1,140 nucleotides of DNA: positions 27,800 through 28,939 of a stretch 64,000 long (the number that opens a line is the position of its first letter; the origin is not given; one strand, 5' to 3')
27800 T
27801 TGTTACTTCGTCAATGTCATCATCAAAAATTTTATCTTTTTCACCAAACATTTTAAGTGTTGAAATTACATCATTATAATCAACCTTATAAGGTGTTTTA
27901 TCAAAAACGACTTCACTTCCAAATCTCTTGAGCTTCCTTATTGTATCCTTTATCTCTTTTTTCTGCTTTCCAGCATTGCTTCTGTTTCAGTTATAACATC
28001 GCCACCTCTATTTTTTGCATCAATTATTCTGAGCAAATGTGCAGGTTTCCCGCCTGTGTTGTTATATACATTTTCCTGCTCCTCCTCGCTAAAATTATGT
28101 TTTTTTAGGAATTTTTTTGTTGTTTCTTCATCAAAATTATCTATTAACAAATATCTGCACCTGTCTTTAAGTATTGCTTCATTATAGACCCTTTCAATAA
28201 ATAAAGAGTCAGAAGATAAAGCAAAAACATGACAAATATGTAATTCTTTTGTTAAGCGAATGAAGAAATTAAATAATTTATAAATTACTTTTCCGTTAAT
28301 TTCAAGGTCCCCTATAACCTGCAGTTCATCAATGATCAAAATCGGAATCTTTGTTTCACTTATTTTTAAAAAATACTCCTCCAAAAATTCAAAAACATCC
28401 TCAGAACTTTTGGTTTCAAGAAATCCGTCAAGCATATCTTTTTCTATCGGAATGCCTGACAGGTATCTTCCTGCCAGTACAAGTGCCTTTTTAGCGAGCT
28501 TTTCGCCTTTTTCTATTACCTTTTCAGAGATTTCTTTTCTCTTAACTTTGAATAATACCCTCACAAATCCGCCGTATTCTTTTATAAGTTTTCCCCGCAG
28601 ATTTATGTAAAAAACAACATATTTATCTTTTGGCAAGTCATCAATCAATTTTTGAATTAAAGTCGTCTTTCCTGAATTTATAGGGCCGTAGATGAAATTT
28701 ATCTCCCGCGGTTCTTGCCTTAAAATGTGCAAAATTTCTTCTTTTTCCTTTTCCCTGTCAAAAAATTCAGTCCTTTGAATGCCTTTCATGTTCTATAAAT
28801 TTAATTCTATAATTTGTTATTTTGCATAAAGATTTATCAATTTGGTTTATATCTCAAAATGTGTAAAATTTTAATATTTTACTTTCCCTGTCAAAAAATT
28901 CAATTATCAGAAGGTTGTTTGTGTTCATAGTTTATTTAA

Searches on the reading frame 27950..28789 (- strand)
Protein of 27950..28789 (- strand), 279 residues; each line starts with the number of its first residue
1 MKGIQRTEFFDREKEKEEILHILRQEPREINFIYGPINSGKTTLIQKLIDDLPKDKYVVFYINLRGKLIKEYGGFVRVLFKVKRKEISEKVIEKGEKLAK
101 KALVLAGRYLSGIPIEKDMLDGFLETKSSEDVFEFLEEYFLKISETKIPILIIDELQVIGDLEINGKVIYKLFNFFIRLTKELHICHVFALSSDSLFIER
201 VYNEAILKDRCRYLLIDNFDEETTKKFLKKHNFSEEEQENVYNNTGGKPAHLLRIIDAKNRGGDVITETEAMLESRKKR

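Call 8: search_protein_families(library=pfam, proteins=[window:27950-28789:-], max_evalue=0.001)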
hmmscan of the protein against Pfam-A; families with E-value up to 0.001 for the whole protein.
window:27950-28789:- (279 aa): 6 families
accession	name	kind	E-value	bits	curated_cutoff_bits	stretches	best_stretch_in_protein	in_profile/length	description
PF01637.24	ATPase_2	-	1e-53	182.9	33.2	1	9-254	1-224/225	ATPase domain predominantly from Archaea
PF13401.12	AAA_22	-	1.2e-06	29.3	27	1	28-175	5-103/130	AAA domain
PF13173.12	AAA_14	-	2.4e-06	28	27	0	28-71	2-44/129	AAA domain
PF13191.12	AAA_16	-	4.4e-06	27.7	32.6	1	9-159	2-144/167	AAA ATPase domain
PF00004.35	AAA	-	9.3e-05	23.3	21.2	0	33-194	3-110/131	ATPase family associated with various cellular activities (AAA)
PF24883.2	NPHP3_N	-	0.00091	19.9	24.8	0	18-62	11-58/164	Nephrocystin 3, N-terminal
